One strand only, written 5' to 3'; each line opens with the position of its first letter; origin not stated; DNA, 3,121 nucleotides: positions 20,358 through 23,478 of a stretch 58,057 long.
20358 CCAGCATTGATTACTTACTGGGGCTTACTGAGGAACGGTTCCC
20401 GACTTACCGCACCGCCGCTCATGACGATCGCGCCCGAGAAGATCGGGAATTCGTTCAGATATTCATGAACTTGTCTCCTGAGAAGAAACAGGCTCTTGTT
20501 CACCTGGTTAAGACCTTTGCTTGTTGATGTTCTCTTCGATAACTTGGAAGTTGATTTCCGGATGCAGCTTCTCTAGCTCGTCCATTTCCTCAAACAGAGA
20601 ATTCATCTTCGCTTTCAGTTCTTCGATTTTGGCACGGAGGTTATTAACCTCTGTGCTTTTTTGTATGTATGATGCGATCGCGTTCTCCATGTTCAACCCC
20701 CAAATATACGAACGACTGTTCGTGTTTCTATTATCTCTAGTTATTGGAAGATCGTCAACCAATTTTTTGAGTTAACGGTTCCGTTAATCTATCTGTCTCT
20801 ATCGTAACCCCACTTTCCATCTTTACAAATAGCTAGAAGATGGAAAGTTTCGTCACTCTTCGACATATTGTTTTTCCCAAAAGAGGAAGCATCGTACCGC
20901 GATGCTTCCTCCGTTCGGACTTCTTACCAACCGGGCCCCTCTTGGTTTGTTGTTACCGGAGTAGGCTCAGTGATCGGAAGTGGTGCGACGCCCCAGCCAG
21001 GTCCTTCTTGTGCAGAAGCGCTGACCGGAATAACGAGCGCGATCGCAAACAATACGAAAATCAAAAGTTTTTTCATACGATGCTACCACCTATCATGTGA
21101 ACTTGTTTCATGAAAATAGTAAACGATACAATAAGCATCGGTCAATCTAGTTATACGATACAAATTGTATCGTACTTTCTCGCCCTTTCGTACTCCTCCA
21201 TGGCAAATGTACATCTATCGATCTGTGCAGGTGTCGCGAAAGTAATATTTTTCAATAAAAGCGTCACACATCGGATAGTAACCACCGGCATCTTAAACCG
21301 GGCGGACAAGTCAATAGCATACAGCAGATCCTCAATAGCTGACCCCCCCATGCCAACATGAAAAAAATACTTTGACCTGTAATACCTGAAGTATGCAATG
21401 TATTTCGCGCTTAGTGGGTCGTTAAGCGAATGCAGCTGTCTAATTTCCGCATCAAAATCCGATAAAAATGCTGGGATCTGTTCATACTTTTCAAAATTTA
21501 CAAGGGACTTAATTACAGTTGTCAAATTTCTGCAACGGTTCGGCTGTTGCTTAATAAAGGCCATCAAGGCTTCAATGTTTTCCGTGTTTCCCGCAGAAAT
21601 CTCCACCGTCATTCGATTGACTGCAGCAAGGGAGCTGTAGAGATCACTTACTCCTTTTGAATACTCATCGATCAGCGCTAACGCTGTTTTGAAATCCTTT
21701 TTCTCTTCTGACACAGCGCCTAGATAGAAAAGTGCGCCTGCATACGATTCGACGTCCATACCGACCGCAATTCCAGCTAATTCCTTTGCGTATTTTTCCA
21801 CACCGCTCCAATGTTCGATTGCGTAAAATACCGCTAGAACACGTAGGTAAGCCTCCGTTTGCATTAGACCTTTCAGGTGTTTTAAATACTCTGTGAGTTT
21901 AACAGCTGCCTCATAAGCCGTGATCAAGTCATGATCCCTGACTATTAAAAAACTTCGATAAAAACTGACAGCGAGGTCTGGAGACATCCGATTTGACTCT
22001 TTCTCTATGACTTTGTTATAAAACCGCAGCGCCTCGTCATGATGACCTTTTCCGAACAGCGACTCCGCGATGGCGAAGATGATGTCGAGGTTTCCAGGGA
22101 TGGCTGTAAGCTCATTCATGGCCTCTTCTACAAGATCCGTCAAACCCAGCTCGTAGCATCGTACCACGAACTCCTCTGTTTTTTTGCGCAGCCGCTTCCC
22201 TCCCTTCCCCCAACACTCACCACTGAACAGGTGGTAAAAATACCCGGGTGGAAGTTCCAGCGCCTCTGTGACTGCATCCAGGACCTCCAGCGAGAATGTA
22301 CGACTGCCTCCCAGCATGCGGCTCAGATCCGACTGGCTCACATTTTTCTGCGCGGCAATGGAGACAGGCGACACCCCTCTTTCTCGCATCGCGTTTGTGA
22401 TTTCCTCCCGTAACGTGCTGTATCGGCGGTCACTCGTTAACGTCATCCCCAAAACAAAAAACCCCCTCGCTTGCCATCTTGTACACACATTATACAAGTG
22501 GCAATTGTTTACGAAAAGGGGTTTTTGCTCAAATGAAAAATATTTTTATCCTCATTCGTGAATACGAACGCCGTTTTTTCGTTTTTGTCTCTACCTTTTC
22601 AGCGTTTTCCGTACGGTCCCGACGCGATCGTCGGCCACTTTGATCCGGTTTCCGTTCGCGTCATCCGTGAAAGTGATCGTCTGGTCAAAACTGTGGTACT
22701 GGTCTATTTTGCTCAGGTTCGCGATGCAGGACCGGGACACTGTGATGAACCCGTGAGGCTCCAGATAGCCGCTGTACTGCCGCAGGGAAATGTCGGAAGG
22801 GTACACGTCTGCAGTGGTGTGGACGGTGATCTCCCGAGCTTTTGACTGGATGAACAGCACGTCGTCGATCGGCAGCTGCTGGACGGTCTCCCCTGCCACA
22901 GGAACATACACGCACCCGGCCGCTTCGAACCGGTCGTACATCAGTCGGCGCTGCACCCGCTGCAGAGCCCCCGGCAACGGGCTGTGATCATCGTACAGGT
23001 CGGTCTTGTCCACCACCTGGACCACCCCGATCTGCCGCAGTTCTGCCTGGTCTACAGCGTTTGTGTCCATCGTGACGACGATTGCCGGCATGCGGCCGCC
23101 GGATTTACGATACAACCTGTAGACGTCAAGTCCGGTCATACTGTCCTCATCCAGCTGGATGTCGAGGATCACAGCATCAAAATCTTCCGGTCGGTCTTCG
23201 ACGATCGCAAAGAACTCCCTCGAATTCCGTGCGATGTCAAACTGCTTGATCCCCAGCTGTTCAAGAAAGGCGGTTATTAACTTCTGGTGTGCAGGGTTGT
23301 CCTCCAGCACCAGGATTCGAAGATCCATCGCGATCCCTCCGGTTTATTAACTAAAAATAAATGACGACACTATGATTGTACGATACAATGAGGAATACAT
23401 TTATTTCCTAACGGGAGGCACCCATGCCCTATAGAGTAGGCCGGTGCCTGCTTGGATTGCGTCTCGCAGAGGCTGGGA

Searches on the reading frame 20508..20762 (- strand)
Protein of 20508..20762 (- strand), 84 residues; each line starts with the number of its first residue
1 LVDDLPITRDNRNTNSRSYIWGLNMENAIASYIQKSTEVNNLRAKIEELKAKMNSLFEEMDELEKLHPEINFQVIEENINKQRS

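Call 25: search_protein_families(library=pfam, proteins=[window:20508-20762:-], max_evalue=1)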
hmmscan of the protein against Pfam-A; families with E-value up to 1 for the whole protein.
window:20508-20762:- (84 aa): 13 families
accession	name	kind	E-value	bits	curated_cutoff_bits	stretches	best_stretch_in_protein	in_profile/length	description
PF04977.20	DivIC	-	0.00074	19.7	28.9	1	25-65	12-52/80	Septum formation initiator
PF00170.26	bZIP_1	-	0.0012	19.3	27.6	1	34-66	23-55/64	bZIP transcription factor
PF10046.14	BLOC1_2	-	0.0065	17.2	33.4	1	26-70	30-74/96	Biogenesis of lysosome-related organelles complex-1 subunit 2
PF18391.7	CHIP_TPR_N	-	0.0097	17.1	26.7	1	30-63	46-79/83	CHIP N-terminal tetratricopeptide repeat domain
PF01166.23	TSC22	-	0.01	16.4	30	1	38-69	15-46/57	TSC-22/dip/bun family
PF08653.15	DASH_Dam1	-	0.014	15.7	26.6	1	43-71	2-30/56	DASH complex subunit Dam1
PF06005.17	ZapB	-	0.015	16.2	31.5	1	38-78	19-48/71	Cell division protein ZapB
PF05873.17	Mt_ATP-synt_D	-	0.018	15.3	27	1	40-82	20-62/154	ATP synthase D chain, mitochondrial (ATP5H)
PF11932.13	DUF3450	-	0.028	14.2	32.6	1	11-66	32-87/241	Protein of unknown function (DUF3450)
PF08663.15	HalX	-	0.084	13.7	23.2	1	34-64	32-62/68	HalX domain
PF25472.1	DUF7902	-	0.091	13.4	26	1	28-76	15-63/85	Domain of unknown function (DUF7902)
PF04508.17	Pox_A_type_inc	-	0.2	12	21.4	1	37-50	1-14/23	Viral A-type inclusion protein repeat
PF16749.10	Arteri_nsp7a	-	0.24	12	27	1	14-55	21-61/130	Arterivirus nonstructural protein 7 alpha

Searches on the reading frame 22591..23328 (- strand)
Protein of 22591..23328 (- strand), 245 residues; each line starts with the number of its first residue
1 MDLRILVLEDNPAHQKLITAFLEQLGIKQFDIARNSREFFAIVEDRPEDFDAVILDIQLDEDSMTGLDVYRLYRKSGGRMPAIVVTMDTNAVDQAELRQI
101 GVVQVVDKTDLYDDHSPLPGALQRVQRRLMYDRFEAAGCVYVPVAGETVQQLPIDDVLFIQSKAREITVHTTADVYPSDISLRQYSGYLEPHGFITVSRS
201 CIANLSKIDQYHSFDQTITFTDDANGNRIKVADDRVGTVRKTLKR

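Call 24: find_homologous_proteins(query=window:22591-23328:-)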
Query window:22591-23328:- (245 aa): 3 proteins with E <= 0.001 among 361 candidates.
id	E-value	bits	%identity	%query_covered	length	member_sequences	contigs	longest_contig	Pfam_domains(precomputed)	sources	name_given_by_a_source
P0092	1.2e-156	537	100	100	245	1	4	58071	PF04397.22,PF00072.31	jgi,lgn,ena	-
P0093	2.0e-99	350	62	100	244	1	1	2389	PF04397.22,PF00072.31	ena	-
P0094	3.5e-93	330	59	100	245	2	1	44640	PF04397.22,PF00072.31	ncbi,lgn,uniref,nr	ncbi:LytTR family DNA-binding domain-containing protein [Brevibacillus sp. DP1.3A]|uniref:LytR/AlgR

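Call 25: search_protein_families(library=pfam, proteins=[window:22591-23328:-], max_evalue=1)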
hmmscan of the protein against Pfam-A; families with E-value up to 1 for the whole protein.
window:22591-23328:- (245 aa): 5 families
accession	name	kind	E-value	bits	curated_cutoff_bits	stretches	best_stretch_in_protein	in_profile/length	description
PF00072.30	Response_reg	-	1.2e-14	54.8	30.2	1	5-109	1-100/111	Response regulator receiver domain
PF04397.21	LytTR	-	6.8e-14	52.3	22.6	1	151-243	5-97/98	LytTr DNA-binding domain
PF20274.4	cREC_REC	-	0.00073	20.6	27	1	28-78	13-61/88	Cyclic-phosphate processing Receiver domain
PF21714.3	KaiA_N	-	0.019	15.5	27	1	3-91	1-83/125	Circadian clock protein KaiA, N-terminal domain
PF24175.2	SU10_adaptor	-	0.11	13.4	27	1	110-194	18-98/194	SU10 adaptor protein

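Call 26: find_encoding_contigs(protein=P0094, flank=10000, max_places=2)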
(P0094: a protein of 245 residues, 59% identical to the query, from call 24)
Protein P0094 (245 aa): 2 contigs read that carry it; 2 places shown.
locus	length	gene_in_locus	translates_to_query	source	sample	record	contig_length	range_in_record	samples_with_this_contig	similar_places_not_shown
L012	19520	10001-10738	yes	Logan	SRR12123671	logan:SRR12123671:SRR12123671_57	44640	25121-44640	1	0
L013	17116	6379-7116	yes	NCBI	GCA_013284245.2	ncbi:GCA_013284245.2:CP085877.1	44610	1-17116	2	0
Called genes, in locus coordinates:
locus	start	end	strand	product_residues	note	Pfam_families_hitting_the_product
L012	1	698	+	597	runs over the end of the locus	-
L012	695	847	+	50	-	-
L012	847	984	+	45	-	PF09693:Phage_XkdX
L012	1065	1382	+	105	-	-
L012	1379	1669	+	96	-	PF16079:Phage_holin_5_2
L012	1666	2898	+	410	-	PF01832:Glucosaminidase, PF01520:Amidase_3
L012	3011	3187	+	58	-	-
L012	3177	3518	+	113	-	PF08863:YolD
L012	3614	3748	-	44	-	-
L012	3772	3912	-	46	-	-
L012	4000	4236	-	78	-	-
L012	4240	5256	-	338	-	PF17989:ALP_N, PF21522:MreB-like_C, PF22128:Alp7A_like_C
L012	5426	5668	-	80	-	-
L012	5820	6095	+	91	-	-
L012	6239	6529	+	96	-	-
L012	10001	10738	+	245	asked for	PF00072:Response_reg, PF04397:LytTR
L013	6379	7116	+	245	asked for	PF00072:Response_reg, PF04397:LytTR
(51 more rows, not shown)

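Call 59: search_protein_families(library=phrogs, proteins=[window:22591-23328:-], max_evalue=0.01)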
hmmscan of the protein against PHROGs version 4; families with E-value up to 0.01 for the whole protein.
window:22591-23328:- (245 aa): 7 families
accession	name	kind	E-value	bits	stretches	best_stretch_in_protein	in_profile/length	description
phrog_8810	-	unknown function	7.8e-13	49.6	1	4-244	2-241/245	-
phrog_731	-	unknown function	1.2e-10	42.1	1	4-102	3-96/227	-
phrog_20458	-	unknown function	1.9e-10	40.6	1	3-108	698-802/829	-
phrog_5982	-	unknown function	2e-10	40.2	1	4-109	870-971/1030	-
phrog_1479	-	unknown function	0.0013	20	1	29-77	21-70/124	-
phrog_15081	-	other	0.0018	19.3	1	148-221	19-99/124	peptidase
phrog_34833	-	unknown function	0.005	17.8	1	131-213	36-118/150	-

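Call 86: search_protein_families(library=padloc, proteins=[window:22591-23328:-], max_evalue=0.001)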
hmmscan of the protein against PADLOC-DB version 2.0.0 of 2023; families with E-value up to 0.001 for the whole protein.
window:22591-23328:- (245 aa): 0 families
